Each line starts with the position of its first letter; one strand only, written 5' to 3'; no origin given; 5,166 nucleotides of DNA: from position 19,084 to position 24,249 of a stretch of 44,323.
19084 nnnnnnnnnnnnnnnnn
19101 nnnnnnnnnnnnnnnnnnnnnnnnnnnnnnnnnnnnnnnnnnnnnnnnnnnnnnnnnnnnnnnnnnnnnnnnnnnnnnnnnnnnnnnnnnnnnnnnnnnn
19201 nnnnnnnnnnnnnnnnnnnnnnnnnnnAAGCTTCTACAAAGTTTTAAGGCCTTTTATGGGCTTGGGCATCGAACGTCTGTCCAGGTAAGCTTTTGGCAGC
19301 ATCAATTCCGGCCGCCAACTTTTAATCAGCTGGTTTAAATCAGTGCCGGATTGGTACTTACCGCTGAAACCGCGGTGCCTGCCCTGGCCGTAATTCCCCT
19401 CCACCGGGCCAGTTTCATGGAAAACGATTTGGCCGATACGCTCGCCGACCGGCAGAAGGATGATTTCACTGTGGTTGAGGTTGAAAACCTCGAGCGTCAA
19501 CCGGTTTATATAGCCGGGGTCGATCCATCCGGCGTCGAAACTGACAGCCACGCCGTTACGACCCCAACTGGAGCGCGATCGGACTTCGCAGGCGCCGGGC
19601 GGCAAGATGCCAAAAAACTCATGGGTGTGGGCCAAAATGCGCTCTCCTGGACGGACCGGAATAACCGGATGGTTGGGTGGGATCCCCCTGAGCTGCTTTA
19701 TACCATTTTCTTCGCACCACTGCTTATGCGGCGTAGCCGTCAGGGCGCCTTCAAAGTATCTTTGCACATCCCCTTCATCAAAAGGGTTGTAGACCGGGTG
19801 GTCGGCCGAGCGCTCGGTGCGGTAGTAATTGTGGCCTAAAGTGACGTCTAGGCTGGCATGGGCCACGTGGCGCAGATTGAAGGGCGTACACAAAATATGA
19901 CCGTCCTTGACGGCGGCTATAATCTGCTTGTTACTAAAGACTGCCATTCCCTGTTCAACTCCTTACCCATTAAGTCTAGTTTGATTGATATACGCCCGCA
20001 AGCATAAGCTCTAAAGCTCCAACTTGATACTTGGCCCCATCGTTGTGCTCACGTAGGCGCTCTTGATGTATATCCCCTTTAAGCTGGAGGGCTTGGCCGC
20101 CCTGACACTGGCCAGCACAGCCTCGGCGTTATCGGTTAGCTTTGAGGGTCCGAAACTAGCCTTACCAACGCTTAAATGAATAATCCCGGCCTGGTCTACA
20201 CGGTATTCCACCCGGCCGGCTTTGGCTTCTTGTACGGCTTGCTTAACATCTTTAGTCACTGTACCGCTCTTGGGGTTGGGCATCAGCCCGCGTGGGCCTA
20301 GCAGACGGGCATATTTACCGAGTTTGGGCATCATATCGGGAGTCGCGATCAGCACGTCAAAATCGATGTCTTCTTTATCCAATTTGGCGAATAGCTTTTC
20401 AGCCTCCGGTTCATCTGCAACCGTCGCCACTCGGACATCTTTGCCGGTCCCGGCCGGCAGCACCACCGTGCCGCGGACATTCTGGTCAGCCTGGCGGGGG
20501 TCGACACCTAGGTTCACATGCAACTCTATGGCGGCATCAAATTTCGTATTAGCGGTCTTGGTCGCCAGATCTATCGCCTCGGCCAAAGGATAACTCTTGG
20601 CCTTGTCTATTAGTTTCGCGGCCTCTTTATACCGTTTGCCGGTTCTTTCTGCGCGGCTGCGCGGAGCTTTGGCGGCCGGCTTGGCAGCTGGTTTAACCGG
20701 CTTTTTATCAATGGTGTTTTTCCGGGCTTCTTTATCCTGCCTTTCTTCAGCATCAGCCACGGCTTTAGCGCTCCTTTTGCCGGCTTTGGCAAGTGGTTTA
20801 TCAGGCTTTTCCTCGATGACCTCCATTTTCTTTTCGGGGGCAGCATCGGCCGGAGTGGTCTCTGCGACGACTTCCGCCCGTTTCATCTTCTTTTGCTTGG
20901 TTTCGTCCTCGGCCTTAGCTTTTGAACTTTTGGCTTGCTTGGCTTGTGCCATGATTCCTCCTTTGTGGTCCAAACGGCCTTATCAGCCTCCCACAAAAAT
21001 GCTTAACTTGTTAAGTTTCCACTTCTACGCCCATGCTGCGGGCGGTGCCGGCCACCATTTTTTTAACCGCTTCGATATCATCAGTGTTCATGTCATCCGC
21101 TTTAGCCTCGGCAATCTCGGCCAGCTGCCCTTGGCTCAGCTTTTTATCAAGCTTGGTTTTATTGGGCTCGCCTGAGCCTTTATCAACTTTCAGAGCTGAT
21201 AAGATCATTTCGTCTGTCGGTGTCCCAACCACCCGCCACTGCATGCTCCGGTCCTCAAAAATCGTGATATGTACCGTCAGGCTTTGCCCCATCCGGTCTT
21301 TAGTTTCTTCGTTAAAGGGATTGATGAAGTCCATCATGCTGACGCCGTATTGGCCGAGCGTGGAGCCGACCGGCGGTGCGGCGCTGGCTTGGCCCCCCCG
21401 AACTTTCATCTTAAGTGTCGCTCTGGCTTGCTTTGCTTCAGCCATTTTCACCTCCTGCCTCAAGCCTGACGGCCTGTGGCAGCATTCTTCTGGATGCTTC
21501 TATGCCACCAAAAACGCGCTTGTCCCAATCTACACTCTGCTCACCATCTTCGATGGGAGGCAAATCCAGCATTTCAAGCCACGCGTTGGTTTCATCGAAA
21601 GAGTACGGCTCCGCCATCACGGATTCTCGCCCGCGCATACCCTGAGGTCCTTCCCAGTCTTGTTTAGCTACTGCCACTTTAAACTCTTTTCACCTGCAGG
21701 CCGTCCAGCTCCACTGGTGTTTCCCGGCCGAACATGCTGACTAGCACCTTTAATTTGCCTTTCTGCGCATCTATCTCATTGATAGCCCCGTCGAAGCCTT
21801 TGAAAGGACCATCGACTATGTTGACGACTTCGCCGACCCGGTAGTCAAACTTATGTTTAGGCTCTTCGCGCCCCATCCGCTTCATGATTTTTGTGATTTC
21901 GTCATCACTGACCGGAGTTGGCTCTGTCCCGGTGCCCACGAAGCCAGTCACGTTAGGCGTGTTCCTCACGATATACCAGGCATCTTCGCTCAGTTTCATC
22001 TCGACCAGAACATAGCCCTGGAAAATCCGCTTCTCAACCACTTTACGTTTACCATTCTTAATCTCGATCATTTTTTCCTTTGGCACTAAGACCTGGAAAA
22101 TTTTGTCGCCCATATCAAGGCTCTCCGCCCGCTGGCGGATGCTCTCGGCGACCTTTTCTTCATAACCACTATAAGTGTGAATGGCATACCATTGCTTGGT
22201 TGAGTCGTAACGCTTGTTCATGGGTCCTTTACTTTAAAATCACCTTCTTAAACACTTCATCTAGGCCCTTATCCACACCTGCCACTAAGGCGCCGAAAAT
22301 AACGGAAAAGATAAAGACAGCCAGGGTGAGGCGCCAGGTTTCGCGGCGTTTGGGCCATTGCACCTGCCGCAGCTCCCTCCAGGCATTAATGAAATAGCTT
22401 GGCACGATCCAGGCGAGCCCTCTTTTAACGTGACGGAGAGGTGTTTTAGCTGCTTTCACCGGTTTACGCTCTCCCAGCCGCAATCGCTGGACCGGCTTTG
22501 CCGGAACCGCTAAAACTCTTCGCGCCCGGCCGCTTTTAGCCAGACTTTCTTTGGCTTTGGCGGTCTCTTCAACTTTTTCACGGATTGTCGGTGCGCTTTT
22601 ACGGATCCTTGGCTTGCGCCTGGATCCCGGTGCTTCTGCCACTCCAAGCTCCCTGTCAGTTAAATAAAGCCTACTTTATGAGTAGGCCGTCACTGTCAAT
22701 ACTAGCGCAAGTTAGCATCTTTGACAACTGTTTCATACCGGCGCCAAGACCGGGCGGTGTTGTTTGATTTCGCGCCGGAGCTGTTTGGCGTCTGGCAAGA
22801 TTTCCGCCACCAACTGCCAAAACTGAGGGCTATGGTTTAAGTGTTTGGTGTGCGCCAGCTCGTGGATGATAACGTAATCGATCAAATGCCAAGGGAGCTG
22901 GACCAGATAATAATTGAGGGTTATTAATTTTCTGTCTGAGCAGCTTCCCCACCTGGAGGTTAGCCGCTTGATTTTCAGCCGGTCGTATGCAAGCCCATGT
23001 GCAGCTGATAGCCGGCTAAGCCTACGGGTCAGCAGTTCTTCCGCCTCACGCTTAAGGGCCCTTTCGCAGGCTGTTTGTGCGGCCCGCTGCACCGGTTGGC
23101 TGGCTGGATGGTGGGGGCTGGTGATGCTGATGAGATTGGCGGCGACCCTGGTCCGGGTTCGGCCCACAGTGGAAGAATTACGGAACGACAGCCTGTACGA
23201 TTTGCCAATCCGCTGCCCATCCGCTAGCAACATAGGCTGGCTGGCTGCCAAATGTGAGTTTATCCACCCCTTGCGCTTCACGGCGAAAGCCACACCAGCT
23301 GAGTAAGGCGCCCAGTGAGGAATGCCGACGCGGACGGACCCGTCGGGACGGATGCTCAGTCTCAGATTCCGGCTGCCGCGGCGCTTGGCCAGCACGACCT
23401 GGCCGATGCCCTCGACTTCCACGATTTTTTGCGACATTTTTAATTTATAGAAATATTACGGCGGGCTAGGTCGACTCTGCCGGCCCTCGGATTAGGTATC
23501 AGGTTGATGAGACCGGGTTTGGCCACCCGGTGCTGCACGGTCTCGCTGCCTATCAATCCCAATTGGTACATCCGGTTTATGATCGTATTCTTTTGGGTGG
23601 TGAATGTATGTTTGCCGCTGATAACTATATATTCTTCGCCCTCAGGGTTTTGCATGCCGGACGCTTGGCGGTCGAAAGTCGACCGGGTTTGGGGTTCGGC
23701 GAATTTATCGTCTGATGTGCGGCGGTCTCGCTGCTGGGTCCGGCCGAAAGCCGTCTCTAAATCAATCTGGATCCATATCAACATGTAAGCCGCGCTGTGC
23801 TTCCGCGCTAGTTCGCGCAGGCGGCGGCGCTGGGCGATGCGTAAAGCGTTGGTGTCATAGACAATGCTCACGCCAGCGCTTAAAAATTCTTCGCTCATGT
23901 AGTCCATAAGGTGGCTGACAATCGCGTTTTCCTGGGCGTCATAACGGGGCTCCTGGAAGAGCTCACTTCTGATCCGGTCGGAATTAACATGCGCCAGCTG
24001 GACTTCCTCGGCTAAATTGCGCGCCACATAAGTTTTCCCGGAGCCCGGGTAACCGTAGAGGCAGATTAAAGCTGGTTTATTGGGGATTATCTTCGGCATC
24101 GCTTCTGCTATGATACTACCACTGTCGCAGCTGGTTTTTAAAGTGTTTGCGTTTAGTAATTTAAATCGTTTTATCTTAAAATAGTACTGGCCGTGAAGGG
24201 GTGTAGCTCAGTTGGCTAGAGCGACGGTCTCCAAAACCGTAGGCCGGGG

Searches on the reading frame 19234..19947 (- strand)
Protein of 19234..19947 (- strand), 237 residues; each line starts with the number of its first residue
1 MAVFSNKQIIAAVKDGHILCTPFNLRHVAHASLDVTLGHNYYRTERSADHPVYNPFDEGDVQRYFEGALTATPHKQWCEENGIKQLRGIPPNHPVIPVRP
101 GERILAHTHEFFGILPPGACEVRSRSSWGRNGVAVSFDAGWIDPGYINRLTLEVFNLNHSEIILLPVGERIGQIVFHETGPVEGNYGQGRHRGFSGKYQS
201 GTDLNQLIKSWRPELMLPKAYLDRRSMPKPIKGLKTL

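Call 3: search_protein_families(library=pfam, proteins=[window:19234-19947:-], max_evalue=1)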
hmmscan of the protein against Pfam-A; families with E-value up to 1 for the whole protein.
window:19234-19947:- (237 aa): 3 families
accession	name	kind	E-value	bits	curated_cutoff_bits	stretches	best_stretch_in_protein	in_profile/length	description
PF22769.1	DCD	-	2.4e-29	102.8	27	1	4-178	2-152/153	dCTP deaminase-like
PF00692.24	dUTPase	-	0.0024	18.1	22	1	103-178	31-103/129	dUTPase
PF06559.16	DCD_N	-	0.011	16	21.4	1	3-46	4-48/164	2'-deoxycytidine 5'-triphosphate deaminase (DCD) N-terminal domain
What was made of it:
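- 19234..19947 (-): dcd (dCTP deaminase family, 237 aa), conserved upstream partner; 6-nt spacer to the fusion start. Pfam DCD E 2e-29 (call 3).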

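Call 4: search_protein_families(library=ncbifam, proteins=[window:19234-19947:-], max_evalue=1)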
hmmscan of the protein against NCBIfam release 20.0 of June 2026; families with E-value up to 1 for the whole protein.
window:19234-19947:- (237 aa): 5 families
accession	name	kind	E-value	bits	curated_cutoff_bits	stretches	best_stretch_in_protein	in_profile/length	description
TIGR02274.1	dCTP_deam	equivalog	4.7e-25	88.3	92.8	1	4-200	2-171/180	dCTP deaminase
TIGR00576.1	dut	superfamily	2.9e-06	27.1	102.55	1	96-179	33-116/143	dUTP diphosphatase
NF001862.0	PRK00601.1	equivalog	5.2e-06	26.2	103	1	96-179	40-123/150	dUTP diphosphatase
NF002598.0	PRK02253.1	equivalog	0.019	14.4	130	1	122-186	96-157/167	deoxyuridine 5'-triphosphate nucleotidohydrolase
NF005734.0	PRK07559.1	equivalog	0.25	10.1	283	1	3-46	11-55/368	2'-deoxycytidine 5'-triphosphate deaminase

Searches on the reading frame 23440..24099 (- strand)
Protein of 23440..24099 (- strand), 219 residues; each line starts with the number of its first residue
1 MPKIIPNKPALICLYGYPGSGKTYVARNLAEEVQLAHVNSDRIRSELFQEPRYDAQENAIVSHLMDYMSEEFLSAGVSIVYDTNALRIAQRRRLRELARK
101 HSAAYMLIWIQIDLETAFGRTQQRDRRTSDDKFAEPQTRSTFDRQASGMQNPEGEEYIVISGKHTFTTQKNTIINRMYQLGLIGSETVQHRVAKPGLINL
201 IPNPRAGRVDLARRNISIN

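Call 25: search_protein_families(library=pfam, proteins=[window:23440-24099:-], max_evalue=0.00001)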
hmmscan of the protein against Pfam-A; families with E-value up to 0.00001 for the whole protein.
window:23440-24099:- (219 aa): 5 families
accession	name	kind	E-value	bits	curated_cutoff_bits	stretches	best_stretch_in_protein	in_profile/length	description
PF13671.12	AAA_33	-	6.9e-21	75.5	27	1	11-149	1-140/143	AAA domain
PF08433.16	KTI12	-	6.8e-09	36.1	22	1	10-129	2-124/271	Chromatin associated protein KTI12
PF13238.12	AAA_18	-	1.3e-07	32.5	29.4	1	12-130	1-117/128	AAA domain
PF06414.18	Zeta_toxin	-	1.3e-07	31.8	22.3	1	7-128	14-147/199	Zeta toxin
PF13207.12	AAA_17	-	2.6e-07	31.4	27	1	15-131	1-129/136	AAA domain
